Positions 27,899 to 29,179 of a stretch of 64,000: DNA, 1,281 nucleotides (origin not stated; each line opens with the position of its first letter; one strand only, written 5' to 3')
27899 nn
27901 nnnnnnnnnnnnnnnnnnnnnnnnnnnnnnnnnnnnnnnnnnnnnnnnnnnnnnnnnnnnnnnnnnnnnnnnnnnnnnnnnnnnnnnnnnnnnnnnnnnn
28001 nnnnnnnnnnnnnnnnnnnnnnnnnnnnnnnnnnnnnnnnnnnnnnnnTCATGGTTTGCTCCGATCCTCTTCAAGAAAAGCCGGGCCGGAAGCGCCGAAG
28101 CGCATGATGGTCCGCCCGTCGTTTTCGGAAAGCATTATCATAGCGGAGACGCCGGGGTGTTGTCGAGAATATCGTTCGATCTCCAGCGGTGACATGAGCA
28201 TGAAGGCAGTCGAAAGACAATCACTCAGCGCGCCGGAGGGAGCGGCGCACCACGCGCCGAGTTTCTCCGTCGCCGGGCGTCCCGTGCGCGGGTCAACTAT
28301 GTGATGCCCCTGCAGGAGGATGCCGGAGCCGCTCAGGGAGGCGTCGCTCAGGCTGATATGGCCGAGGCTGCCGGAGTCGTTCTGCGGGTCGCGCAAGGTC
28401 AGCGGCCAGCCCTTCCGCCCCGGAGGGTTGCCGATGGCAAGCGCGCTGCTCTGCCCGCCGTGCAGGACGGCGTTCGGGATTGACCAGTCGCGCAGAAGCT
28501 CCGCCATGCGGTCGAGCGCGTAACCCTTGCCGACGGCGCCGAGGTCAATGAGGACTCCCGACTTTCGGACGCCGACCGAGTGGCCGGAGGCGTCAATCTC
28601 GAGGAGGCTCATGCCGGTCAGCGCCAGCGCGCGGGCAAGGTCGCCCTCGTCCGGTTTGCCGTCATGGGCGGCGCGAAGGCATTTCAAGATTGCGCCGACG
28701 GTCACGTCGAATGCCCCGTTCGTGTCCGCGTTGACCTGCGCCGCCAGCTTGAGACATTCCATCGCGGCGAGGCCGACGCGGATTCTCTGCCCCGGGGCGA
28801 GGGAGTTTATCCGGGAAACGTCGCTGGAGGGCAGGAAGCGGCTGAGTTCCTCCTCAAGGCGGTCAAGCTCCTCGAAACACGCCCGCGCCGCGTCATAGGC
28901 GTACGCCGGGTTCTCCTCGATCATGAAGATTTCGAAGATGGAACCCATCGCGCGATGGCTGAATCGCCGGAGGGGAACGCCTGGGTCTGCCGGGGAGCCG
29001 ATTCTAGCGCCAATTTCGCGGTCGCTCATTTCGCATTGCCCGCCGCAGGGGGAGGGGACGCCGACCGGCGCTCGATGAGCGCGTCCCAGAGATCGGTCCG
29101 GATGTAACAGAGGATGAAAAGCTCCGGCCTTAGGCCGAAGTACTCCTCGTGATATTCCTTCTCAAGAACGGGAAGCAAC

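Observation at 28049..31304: ApbE flavin transferase embedded between cytochromes and a GT-C membrane protein: the flavinylated target is not obvious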

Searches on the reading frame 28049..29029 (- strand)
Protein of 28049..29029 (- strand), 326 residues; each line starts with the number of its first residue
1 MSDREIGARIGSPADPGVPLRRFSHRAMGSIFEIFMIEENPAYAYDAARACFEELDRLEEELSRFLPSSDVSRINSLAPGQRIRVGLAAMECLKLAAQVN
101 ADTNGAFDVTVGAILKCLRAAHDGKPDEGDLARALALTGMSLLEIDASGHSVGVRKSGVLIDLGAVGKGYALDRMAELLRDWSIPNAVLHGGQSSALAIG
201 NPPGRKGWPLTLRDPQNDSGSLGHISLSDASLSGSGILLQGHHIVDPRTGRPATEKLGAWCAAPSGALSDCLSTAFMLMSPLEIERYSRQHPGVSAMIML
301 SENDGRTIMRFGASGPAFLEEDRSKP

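Call 4: search_protein_families(library=pfam, proteins=[window:28049-29029:-], max_evalue=0.01)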
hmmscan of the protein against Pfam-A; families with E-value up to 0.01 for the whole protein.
window:28049-29029:- (326 aa): 1 family
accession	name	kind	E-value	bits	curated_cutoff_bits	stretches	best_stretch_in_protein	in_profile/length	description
PF02424.20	ApbE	-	3.6e-49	168.1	25.6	1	28-298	1-266/266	ApbE family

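Call 5: search_protein_families(library=ncbifam, proteins=[window:28049-29029:-], max_evalue=0.01)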
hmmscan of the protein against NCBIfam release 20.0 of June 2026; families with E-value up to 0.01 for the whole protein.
window:28049-29029:- (326 aa): 1 family
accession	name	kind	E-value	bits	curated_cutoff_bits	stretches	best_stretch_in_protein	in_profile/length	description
NF007774.0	PRK10461.1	equivalog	3.3e-16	59.1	498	1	24-309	38-338/351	FAD:protein FMN transferase ApbE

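Call 11: find_encoding_contigs(protein=window:28049-29029:-, flank=10000, max_places=6)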
Protein window:28049-29029:- (326 aa): 6 contigs read that carry it; 2 places shown.
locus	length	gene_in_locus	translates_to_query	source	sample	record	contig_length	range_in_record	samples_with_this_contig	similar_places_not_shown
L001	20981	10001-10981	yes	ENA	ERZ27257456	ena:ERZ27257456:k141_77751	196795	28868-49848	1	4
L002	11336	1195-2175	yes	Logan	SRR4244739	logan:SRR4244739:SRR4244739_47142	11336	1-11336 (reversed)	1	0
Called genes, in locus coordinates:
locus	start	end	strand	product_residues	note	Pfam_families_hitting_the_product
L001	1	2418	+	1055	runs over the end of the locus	PF13646:HEAT_2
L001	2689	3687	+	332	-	PF06439:3keto-disac_hyd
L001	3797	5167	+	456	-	PF01408:GFO_IDH_MocA, PF02894:GFO_IDH_MocA_C, PF22725:GFO_IDH_MocA_C3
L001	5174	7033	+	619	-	PF14522:Cytochrome_C7 (faint), PF22113:Mtrc-MtrF_II-IV_dom (faint), PF14537:Cytochrom_c3_2 (faint)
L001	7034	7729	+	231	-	PF01292:Ni_hydr_CYTB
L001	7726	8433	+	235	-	-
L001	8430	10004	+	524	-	PF02366:PMT, PF13231:PMT_2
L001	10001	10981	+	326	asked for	PF02424:ApbE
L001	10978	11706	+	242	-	PF06439:3keto-disac_hyd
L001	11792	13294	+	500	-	PF06283:ThuA, PF06439:3keto-disac_hyd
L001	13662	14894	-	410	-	PF07690:MFS_1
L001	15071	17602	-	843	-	PF19543:GH123_N, PF22680:Glyco_hydro_123_N_2, PF13320:GH123_cat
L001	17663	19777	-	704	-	PF22842:Pel9A-like_beta_helix (faint), PF13229:Beta_helix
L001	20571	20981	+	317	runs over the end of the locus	PF01073:3Beta_HSD, PF01370:Epimerase, PF02719:Polysacc_synt_2, PF04321:RmlD_sub_bind, PF07993:NAD_binding_4, PF16363:GDP_Man_Dehyd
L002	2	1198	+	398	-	?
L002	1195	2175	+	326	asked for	PF02424:ApbE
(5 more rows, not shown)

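Call 29: find_homologous_proteins(query=window:28049-29029:-)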
Query window:28049-29029:- (326 aa): 3555 proteins with E <= 0.001 among 8000 candidates; the best 120 are listed.
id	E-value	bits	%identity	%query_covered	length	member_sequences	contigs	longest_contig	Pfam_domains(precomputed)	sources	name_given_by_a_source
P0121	4.8e-194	662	100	92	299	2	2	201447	PF02424.21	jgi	-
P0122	2.0e-106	374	56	95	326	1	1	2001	PF02424.21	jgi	-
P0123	1.1e-97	345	56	91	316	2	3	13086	PF02424.21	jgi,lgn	-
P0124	2.6e-97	344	53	93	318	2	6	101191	PF02424.21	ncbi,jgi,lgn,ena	jgi:thiamine biosynthesis lipoprotein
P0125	3.5e-96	340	53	92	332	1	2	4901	PF02424.21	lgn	-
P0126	3.0e-93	330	51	91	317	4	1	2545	PF02424.21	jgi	-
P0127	5.7e-93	330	50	93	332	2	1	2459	PF02424.21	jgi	-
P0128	1.2e-92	328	54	93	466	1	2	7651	PF02424.21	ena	-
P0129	9.7e-92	326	54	89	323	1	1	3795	PF02424.21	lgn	-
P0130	9.8e-92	326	50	93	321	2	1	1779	PF02424.21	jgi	jgi:thiamine biosynthesis lipoprotein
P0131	1.2e-91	325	52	90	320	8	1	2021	PF02424.21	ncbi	-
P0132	1.3e-91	325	55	87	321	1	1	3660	PF02424.21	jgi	jgi:thiamine biosynthesis lipoprotein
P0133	5.0e-91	323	52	92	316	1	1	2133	PF02424.21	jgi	-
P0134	9.7e-91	322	51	92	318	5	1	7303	PF02424.21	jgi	-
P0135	1.6e-90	322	51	90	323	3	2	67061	PF02424.21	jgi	jgi:thiamine biosynthesis lipoprotein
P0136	1.9e-90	321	53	90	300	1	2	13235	PF02424.21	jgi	jgi:thiamine biosynthesis lipoprotein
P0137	2.0e-90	321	54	91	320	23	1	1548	PF02424.21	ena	-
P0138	2.1e-90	321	52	92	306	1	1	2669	PF02424.21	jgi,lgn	jgi:thiamine biosynthesis lipoprotein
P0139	2.1e-90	321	53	92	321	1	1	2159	PF02424.21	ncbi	-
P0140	2.2e-90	321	51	91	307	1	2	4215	PF02424.21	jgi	jgi:thiamine biosynthesis lipoprotein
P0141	2.3e-90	321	55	90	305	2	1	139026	PF02424.21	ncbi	-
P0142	3.8e-90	320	50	90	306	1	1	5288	PF02424.21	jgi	-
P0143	4.4e-90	320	54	87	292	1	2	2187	PF02424.21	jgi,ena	jgi:thiamine biosynthesis lipoprotein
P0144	8.4e-90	319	50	92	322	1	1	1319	PF02424.21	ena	-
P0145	9.1e-90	319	54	90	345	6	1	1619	PF02424.21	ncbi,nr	ncbi:MAG: FAD:protein FMN transferase [Planctomycetes bacterium]|nr:FAD:protein FMN transferase [Pla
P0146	1.1e-89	319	50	90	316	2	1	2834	PF02424.21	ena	-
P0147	1.2e-89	319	51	91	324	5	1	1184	PF02424.21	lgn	-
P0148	1.4e-89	318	50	90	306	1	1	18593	PF02424.21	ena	-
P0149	2.1e-89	318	53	91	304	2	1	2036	PF02424.21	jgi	jgi:thiamine biosynthesis lipoprotein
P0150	2.2e-89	318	51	94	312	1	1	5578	PF02424.21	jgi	-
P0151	2.6e-89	318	52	90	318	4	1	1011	PF02424.21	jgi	jgi:thiamine biosynthesis lipoprotein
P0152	4.4e-89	317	54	87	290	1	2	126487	PF02424.21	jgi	-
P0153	4.5e-89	317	52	90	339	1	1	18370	PF02424.21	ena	-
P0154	4.6e-89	317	51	92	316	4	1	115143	PF02424.21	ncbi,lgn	-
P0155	7.7e-89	316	53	87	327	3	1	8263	PF02424.21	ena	-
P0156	9.6e-89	316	52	90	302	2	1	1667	PF02424.21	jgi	-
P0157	1.4e-88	315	50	91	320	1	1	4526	PF02424.21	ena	-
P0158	2.0e-88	315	52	90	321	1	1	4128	PF02424.21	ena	-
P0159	2.4e-88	314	49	94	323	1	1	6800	PF02424.21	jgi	jgi:FAD:protein FMN transferase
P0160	3.2e-88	314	51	90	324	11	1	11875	PF02424.21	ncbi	-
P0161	3.4e-88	314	50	91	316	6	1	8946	PF02424.21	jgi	jgi:thiamine biosynthesis lipoprotein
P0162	4.3e-88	314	50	90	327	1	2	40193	PF02424.21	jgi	jgi:thiamine biosynthesis lipoprotein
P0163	4.5e-88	313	51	90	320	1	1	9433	PF02424.21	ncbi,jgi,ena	-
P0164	4.5e-88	313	51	90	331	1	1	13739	PF02424.21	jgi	jgi:thiamine biosynthesis lipoprotein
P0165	5.2e-88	313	48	90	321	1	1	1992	PF02424.21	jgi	jgi:thiamine biosynthesis lipoprotein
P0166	5.3e-88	313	50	91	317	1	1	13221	PF02424.21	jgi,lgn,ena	-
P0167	6.0e-88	313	50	92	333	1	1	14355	PF02424.21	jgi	-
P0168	6.1e-88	313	53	90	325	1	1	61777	PF02424.21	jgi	-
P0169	9.7e-88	312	53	90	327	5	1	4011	PF02424.21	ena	-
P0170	1.2e-87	312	50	92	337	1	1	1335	PF02424.21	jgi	jgi:FAD:protein FMN transferase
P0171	1.3e-87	312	51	88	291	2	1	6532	PF02424.21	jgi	jgi:thiamine biosynthesis lipoprotein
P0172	1.8e-87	312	49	93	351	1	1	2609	PF02424.21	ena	-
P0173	2.1e-87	311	51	91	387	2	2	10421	PF02424.21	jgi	jgi:thiamine biosynthesis lipoprotein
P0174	2.3e-87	311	53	90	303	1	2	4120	PF02424.21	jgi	jgi:thiamine biosynthesis lipoprotein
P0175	2.8e-87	311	50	90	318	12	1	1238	PF02424.21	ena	-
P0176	3.1e-87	311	51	90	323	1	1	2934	PF02424.21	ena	-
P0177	4.4e-87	310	52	90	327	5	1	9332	PF02424.21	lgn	-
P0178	5.6e-87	310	49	91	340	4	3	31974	PF02424.21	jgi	jgi:thiamine biosynthesis lipoprotein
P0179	6.1e-87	310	52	90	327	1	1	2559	PF02424.21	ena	-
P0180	6.5e-87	310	50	90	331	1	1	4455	PF02424.21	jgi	-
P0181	6.6e-87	310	49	90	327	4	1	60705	PF02424.21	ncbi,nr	ncbi:FAD:protein FMN transferase [candidate division KSB1 bacterium]|nr:FAD:protein FMN transferase 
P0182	7.2e-87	310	52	90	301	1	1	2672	PF02424.21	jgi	jgi:thiamine biosynthesis lipoprotein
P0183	7.3e-87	310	51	90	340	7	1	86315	PF02424.21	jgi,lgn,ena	-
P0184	7.9e-87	309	53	86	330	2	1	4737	PF02424.21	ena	-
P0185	8.1e-87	309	49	93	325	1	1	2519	PF02424.21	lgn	-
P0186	8.2e-87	309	51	90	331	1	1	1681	PF02424.21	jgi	-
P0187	9.0e-87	309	50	89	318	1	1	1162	PF02424.21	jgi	jgi:thiamine biosynthesis lipoprotein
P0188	1.0e-86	309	49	91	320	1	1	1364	PF02424.21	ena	-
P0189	1.5e-86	309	53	86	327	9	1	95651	PF02424.21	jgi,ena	jgi:thiamine biosynthesis lipoprotein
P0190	2.5e-86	308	49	90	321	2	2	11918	PF02424.21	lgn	-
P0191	2.8e-86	308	48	93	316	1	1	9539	PF02424.21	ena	-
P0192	4.8e-86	307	49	91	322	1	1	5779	PF02424.21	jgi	-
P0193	4.9e-86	307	50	90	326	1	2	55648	PF02424.21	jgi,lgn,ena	-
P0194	4.9e-86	307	49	93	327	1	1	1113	PF02424.21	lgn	-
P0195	5.9e-86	307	51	87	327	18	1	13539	PF02424.21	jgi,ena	-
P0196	6.5e-86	306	50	87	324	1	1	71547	PF02424.21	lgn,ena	-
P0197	7.5e-86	306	50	91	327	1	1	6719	PF02424.21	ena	-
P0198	9.4e-86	306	48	95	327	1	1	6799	PF02424.21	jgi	jgi:thiamine biosynthesis lipoprotein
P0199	1.3e-85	305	51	90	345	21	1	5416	PF02424.21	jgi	-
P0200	1.4e-85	305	49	90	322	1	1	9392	PF02424.21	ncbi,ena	-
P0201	1.6e-85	305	48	90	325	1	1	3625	PF02424.21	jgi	jgi:thiamine biosynthesis lipoprotein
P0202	2.1e-85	305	50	90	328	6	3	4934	PF02424.21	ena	-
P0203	2.1e-85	305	50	93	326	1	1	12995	PF02424.21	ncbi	-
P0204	2.1e-85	305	49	94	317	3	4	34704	PF02424.21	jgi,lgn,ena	-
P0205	2.3e-85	305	51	90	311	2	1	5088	PF02424.21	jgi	jgi:thiamine biosynthesis lipoprotein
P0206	2.3e-85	305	52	87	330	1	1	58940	PF02424.21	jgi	jgi:thiamine biosynthesis lipoprotein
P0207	2.5e-85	304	49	96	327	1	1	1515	PF02424.21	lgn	-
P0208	2.8e-85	304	48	93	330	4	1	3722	PF02424.21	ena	-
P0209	3.1e-85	304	49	90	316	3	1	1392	PF02424.21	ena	-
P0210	3.2e-85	304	51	90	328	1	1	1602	PF02424.21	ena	-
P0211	3.4e-85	304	51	90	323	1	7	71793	PF02424.21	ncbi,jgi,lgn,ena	-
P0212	4.0e-85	304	50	90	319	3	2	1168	PF02424.21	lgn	-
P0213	4.2e-85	304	50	90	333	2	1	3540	PF02424.21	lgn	-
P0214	5.1e-85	303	49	90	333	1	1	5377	PF02424.21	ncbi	-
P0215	6.4e-85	303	48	93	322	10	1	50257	PF02424.21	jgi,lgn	jgi:thiamine biosynthesis lipoprotein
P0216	7.5e-85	303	49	90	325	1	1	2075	PF02424.21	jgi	jgi:thiamine biosynthesis lipoprotein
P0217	8.2e-85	303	49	96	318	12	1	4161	PF02424.21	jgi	-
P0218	8.4e-85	303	49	88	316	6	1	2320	PF02424.21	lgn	-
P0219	9.3e-85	303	51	90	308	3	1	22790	PF02424.21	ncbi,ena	-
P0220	1.0e-84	302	49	90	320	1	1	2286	PF02424.21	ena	-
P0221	1.1e-84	302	50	87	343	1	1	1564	PF02424.21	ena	-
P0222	1.2e-84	302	51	90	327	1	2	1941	PF02424.21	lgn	-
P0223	1.4e-84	302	50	90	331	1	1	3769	PF02424.21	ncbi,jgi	ncbi:MAG: FAD:protein FMN transferase [Planctomycetota bacterium]|jgi:thiamine biosynthesis lipoprot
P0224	1.6e-84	302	51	90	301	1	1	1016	PF02424.21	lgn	-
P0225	1.6e-84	302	51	90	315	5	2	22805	PF02424.21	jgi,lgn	jgi:thiamine biosynthesis lipoprotein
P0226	1.6e-84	302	51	91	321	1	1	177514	PF02424.21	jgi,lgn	jgi:FAD:protein FMN transferase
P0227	1.8e-84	302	47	91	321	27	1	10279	PF02424.21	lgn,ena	-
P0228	2.0e-84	302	48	95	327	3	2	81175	PF02424.21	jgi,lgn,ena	-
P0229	2.0e-84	301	49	92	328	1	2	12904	PF02424.21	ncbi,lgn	-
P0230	2.1e-84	301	49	90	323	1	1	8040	PF02424.21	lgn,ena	-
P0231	2.1e-84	301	49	90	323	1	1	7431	PF02424.21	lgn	-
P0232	2.2e-84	301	51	90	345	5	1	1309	PF02424.21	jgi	jgi:thiamine biosynthesis lipoprotein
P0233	2.2e-84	301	48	92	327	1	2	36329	PF02424.21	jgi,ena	-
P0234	2.6e-84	301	48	95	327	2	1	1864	PF02424.21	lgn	-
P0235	3.0e-84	301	47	96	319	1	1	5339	PF02424.21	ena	-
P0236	3.2e-84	301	50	90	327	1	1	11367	PF02424.21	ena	-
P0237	4.2e-84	300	48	90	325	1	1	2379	PF02424.21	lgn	-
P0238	5.0e-84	300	49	90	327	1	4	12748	PF02424.21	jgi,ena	-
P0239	5.4e-84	300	50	90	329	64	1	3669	PF02424.21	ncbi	-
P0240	5.6e-84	300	49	90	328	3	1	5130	PF02424.21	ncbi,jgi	ncbi:MAG: FAD:protein FMN transferase [Planctomycetota bacterium]|jgi:thiamine biosynthesis lipoprot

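Call 34: search_solved_structures(query=window:28049-29029:-, show_alignments=3)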
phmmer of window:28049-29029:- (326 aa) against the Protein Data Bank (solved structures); distinct sequences matched with E-value up to 0.001: 13.
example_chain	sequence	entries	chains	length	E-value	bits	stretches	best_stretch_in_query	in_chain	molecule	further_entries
1vrm_A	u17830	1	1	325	6.2e-19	71.4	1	45-301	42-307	hypothetical protein TM1553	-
5mgy_H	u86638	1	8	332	1.1e-17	67.3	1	22-306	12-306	FAD:protein FMN transferase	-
7esa_A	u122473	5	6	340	4.9e-17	65.2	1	67-302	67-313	FAD:protein FMN transferase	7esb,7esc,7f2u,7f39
6nxi_A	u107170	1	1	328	2e-16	63.2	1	25-281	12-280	FAD:protein FMN transferase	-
4xdt_A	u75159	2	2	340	4.2e-16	62.1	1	27-302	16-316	FAD:protein FMN transferase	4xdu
3pnd_A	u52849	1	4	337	5e-16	61.9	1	25-306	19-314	Thiamine biosynthesis lipoprotein ApbE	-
4ifu_A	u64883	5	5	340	2.8e-15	59.4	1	27-302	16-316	FAD:protein FMN transferase | Thiamine biosynthesis lipoprotein ApbE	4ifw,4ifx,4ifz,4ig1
6nxj_A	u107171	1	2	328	2.9e-15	59.4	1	25-281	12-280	FAD:protein FMN transferase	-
7mgt_A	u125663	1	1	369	1.2e-14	57.4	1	26-302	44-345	FAD:protein FMN transferase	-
4xdr_A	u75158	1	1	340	3.5e-14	55.8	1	27-302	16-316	FAD:protein FMN transferase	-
4xgw_A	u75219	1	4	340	5.5e-14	55.2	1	54-305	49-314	FAD:protein FMN transferase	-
2o18_A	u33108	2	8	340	2e-13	53.4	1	54-305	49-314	Thiamine biosynthesis lipoprotein apbE | FAD:protein FMN transferase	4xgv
4xgx_A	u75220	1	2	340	9e-13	51.2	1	56-305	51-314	FAD:protein FMN transferase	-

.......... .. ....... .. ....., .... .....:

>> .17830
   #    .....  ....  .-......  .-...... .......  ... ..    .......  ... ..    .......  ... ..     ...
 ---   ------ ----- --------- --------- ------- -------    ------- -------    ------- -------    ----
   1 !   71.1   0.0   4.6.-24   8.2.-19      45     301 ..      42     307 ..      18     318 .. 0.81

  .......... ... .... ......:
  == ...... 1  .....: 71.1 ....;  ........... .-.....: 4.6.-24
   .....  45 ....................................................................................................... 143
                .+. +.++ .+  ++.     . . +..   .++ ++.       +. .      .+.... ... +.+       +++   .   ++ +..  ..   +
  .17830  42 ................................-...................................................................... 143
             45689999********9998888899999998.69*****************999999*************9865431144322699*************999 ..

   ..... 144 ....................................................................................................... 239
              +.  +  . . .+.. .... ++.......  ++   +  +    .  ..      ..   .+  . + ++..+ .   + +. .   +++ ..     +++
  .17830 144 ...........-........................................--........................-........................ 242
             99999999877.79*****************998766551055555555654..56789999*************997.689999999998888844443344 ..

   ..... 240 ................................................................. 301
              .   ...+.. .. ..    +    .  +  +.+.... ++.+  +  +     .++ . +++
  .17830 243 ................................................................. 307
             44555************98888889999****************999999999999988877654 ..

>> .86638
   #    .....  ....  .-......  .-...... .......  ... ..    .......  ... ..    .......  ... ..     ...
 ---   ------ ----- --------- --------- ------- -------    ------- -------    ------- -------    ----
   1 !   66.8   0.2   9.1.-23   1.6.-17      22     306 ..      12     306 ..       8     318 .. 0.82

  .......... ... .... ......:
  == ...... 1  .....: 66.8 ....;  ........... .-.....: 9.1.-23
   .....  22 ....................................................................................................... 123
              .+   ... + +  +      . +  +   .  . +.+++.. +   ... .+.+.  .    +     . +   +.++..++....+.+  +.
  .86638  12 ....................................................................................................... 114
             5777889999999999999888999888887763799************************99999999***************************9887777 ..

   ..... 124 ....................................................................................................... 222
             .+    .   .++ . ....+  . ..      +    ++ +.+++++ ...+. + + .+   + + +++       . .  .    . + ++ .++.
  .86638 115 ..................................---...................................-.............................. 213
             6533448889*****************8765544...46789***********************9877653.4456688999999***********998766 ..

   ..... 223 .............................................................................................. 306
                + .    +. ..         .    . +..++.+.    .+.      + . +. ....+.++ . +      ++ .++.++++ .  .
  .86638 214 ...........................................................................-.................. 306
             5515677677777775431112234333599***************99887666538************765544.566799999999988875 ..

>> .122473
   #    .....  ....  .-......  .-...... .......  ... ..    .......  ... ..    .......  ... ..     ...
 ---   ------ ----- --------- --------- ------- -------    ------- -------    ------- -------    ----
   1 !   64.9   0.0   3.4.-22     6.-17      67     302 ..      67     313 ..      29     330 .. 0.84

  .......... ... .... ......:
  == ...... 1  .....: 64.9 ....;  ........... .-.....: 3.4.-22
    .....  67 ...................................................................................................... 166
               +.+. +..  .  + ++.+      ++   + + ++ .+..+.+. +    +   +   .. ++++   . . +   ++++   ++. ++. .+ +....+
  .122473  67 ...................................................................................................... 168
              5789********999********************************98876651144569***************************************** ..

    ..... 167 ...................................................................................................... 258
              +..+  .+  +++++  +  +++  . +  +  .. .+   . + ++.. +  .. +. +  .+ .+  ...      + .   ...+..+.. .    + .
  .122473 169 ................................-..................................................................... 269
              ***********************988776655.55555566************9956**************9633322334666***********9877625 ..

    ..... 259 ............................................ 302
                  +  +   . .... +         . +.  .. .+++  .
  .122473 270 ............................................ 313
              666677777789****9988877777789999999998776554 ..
